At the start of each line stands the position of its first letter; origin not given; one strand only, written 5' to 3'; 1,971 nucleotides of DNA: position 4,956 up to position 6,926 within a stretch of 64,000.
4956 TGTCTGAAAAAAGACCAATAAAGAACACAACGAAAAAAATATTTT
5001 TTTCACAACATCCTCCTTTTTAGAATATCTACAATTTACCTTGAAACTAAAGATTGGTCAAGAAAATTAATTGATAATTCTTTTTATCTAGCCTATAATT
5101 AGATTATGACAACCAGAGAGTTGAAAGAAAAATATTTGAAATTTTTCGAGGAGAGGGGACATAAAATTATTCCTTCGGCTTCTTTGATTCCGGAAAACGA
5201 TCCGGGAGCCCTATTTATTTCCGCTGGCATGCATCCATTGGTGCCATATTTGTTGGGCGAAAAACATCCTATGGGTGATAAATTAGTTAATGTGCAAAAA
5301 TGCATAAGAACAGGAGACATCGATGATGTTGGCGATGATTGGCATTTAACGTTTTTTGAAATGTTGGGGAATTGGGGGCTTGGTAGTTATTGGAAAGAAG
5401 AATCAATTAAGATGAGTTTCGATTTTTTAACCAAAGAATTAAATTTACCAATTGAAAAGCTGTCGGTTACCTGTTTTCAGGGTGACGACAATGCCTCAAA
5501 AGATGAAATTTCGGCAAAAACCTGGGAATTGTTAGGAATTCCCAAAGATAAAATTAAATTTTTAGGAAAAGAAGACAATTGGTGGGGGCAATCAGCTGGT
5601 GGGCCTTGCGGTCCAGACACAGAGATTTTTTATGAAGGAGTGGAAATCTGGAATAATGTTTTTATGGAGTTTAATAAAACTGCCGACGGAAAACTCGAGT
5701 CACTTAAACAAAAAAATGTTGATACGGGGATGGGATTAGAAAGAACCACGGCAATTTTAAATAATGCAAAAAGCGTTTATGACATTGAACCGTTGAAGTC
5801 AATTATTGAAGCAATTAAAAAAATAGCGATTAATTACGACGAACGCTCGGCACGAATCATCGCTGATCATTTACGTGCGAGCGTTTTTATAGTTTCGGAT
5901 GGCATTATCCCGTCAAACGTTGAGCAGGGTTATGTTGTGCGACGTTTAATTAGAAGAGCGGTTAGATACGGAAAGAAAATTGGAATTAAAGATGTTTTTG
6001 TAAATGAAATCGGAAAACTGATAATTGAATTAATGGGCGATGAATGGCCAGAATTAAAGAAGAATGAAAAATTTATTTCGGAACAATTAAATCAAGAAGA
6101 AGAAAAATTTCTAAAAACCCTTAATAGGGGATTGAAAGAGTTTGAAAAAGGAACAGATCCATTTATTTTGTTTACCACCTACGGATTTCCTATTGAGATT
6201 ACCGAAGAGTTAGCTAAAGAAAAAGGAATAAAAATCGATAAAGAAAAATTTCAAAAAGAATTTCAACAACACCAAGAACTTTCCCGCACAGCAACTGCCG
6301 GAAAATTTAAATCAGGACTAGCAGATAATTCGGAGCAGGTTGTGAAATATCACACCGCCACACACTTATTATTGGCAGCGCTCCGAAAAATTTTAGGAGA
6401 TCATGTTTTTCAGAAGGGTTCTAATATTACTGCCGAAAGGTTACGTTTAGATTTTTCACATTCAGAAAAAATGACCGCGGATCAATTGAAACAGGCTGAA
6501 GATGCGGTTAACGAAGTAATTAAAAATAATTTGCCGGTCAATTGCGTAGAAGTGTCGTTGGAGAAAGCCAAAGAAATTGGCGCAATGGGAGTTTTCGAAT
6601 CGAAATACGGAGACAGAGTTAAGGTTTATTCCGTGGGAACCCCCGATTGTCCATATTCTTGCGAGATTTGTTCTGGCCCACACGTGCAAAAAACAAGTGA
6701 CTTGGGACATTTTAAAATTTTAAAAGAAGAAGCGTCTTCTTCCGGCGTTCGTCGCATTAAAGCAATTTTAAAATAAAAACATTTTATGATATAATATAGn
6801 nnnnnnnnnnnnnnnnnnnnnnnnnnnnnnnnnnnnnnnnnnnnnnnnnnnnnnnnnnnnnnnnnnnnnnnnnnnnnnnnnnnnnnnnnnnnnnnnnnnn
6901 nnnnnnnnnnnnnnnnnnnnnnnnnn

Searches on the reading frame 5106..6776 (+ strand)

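Call 7: search_protein_families(library=pfam, proteins=[window:5106-6776:+], max_evalue=0.00001)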
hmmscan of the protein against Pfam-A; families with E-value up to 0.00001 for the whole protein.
window:5106-6776:+ (556 aa): 2 families
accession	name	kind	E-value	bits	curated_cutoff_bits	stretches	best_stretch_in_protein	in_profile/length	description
PF01411.24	tRNA-synt_2c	-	1.5e-129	433.5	30.3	1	5-419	1-452/552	tRNA synthetases class II (A)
PF07973.19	tRNA_SAD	-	2.4e-13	50.3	24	1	505-551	1-43/44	Threonyl and Alanyl tRNA synthetase second additional domain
